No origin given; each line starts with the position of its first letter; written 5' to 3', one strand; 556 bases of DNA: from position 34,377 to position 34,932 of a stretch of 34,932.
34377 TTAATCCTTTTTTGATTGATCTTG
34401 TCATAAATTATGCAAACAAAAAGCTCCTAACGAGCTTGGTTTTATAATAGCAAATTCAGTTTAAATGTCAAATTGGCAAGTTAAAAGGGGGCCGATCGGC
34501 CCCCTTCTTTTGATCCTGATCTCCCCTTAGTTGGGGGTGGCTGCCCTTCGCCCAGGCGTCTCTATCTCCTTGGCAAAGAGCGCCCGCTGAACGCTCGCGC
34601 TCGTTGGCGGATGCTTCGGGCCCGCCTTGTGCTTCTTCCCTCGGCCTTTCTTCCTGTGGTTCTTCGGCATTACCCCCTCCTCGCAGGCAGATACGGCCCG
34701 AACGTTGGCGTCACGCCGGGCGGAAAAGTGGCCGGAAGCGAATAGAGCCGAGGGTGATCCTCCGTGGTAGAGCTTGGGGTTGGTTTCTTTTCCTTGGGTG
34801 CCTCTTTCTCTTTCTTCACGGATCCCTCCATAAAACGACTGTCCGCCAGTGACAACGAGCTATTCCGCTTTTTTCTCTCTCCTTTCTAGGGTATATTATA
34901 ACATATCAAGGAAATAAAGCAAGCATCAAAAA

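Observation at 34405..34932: Second GC-rich micro-cassette with two translationally coupled mini-ORFs where rplB should abut rpsS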

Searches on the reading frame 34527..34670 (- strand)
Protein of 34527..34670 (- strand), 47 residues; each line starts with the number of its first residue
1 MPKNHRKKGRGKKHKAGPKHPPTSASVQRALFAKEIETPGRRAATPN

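Call 12: search_protein_families(library=pfam, proteins=[window:34530-34670:-], max_evalue=1)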
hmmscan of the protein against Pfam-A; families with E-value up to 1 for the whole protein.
seq(47 aa): 0 families

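Call 13: search_protein_families(library=phrogs, proteins=[window:34530-34670:-], max_evalue=1)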
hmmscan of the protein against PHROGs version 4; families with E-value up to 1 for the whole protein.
seq(47 aa): 0 families

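Call 16: find_encoding_contigs(protein=window:34527-34670:-, flank=10000, max_places=10)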
Protein window:34527-34670:- (47 aa): no gene with exactly this product is on record in the collection.

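Call 49: search_solved_structures(query=window:34530-34670:-, max_evalue=10, show_alignments=3)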
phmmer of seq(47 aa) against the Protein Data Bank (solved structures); distinct sequences matched with E-value up to 10: 0.

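Call 51: search_protein_families(library=ncbifam, proteins=[window:34530-34670:-], max_evalue=1)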
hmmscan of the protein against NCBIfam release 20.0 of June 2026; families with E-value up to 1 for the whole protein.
seq(47 aa): 0 families

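Call 62: search_protein_representatives(protein=window:34530-34670:-)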
Query: 47 residues. Proteins with E-value up to 0.001 (for the whole library): 17; up to 1e-10: 2; up to 1e-30: 0. The best 17 are listed.
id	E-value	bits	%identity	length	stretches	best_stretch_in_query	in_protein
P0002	8.6e-17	75.8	40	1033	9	4-29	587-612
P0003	9.8e-12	60.2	37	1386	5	3-31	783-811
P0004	1.6e-07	47.2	39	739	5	6-30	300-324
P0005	7.2e-07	45.2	47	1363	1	12-28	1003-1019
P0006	3.5e-06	43.1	47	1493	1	12-30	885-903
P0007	5.2e-06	42.5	48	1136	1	6-28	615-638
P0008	8.4e-06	41.9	39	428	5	6-31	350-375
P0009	8.6e-06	41.9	44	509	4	9-32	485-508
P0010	3.3e-05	40.1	39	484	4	5-30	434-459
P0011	5.9e-05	39.3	35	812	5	4-34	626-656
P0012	7.2e-05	39.0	41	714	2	15-33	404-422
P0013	1.3e-04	38.3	39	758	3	5-29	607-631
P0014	2.5e-04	37.4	42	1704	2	5-29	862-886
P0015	4.7e-04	36.5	35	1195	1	5-30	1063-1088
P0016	5.5e-04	36.3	40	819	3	10-30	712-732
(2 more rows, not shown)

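Call 78: predict_structure(protein=window:34530-34670:-)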
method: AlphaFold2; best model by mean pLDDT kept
length: 47 residues; sequences in the alignment: 1
mean_pLDDT: 75.2   pTM: 0.28
mean pLDDT of the five models: 75.2, 71.8, 71.7, 71.5, 71.4
residues with pLDDT >= 90: 0; 70-90: 33; 50-70: 14; < 50: 0
segments of 3 or more residues with pLDDT < 50: none
pLDDT, mean of each block of 10 residues (from residue 1): 80 76 82 71 63
secondary structure, 60 per line:
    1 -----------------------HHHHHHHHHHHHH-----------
elements in order: H24-36

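Call 87: search_protein_families(library=padloc, proteins=[window:34530-34670:-], max_evalue=1)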
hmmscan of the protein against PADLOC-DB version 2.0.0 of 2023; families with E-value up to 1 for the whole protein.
seq(47 aa): 0 families

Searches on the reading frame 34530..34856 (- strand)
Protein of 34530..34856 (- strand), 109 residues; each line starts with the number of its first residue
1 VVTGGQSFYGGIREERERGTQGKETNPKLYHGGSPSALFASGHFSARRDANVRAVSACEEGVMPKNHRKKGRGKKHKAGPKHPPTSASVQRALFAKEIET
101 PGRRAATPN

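Call 35: find_related_loci(query=window:34530-34856:-, collection=metagenome_contigs, flank=10000)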
Query window:34530-34856:- (109 aa) in metagenome_contigs; peptide patterns used: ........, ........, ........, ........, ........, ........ (x = any residue, [..] = any of these).
221 stretches matched a pattern, but none encodes a relative of the query by tblastn (E <= 1e-3).

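Call 36: find_related_loci(query=window:34530-34856:-, collection=viral_contigs, flank=5000)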
Query window:34530-34856:- (109 aa) in viral_contigs; peptide patterns used: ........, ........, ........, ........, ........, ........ (x = any residue, [..] = any of these).
No stretch of DNA in the collection matches any of the patterns.

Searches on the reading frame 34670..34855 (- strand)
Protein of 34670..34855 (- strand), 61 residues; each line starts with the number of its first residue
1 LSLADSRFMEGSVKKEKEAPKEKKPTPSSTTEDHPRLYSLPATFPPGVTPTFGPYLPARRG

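Call 12: search_protein_families(library=pfam, proteins=[window:34673-34831:-], max_evalue=1)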
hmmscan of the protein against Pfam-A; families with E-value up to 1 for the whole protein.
seq(53 aa): 0 families

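Call 13: search_protein_families(library=phrogs, proteins=[window:34673-34831:-], max_evalue=1)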
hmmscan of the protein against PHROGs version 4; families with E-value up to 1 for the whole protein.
seq(53 aa): 1 family
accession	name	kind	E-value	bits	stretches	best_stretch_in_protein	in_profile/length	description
phrog_12526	-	unknown function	0.52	11.3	1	7-25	5-23/53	-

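Call 50: search_solved_structures(query=window:34673-34831:-, max_evalue=10, show_alignments=2)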
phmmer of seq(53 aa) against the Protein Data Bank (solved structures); distinct sequences matched with E-value up to 10: 0.

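Call 51: search_protein_families(library=ncbifam, proteins=[window:34673-34831:-], max_evalue=1)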
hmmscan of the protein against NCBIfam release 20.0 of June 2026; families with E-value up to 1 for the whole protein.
seq(53 aa): 0 families

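Call 79: find_encoding_contigs(protein=window:34670-34831:-, flank=10000, max_places=6)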
Protein window:34670-34831:- (53 aa): no gene with exactly this product is on record in the collection.

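Call 80: find_encoding_contigs(protein=window:34670-34855:-, flank=10000, max_places=6)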
Protein window:34670-34855:- (61 aa): no gene with exactly this product is on record in the collection.
